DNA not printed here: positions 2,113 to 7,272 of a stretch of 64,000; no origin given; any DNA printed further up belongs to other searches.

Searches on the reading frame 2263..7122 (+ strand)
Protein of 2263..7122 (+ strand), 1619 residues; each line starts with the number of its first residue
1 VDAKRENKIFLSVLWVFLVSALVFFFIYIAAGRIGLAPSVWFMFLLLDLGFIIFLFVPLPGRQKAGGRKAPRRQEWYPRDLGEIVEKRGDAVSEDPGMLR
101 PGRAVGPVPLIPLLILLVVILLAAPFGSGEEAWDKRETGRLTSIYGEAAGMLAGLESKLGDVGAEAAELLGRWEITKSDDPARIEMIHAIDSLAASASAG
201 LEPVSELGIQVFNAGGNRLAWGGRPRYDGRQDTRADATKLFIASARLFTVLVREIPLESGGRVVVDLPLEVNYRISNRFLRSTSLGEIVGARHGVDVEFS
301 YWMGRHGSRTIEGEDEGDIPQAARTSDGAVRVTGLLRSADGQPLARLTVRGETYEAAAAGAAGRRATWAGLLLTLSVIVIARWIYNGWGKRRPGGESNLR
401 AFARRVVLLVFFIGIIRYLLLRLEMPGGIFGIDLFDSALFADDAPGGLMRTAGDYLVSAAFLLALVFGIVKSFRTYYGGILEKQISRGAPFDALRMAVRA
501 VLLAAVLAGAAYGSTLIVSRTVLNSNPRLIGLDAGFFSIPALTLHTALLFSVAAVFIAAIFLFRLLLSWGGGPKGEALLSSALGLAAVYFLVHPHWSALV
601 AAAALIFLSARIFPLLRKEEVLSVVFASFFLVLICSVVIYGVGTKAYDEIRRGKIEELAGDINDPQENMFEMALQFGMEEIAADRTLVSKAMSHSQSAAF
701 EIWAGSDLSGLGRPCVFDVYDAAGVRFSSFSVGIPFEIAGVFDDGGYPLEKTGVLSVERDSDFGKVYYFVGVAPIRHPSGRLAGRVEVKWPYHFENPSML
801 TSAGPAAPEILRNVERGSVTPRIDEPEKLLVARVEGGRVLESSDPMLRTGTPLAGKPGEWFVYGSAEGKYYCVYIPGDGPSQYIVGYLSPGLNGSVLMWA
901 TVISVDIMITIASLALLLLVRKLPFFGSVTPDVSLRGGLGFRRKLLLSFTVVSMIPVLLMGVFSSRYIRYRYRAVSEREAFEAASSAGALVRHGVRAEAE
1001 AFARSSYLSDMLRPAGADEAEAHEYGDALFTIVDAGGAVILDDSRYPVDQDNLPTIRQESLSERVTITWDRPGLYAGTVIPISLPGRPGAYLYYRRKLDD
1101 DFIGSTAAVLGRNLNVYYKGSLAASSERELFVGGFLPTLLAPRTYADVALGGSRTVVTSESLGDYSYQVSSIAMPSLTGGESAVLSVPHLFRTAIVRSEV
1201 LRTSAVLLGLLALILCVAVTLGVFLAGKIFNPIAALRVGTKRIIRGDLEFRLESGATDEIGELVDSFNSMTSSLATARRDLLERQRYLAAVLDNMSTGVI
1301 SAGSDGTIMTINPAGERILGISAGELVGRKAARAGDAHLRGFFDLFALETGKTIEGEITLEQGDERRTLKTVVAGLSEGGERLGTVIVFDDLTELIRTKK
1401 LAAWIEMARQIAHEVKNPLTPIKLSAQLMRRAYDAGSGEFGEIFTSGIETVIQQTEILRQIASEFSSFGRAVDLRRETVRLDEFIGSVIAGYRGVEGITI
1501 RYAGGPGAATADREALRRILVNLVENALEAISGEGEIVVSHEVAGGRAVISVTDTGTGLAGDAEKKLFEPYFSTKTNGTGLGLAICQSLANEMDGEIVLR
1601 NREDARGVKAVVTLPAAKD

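Call 58: search_protein_families(library=pfam, proteins=[window:2263-7122:+], max_evalue=0.00001)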
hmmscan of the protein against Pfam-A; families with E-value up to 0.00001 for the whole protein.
window:2263-7122:+ (1619 aa): 4 families
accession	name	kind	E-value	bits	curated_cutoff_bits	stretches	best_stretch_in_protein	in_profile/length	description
PF02518.31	HATPase_c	-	6.5e-21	75.3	26.4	1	1512-1617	2-110/111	Histidine kinase-, DNA gyrase B-, and HSP90-like ATPase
PF00672.30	HAMP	-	3.3e-08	34.2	25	1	1224-1274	1-51/53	HAMP domain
PF08448.16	PAS_4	-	5.6e-07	30.2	23.1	1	1292-1395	1-108/110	PAS fold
PF00512.31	HisKA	-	2.5e-06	27.9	26.9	1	1406-1465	4-57/66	His Kinase A (phospho-acceptor) domain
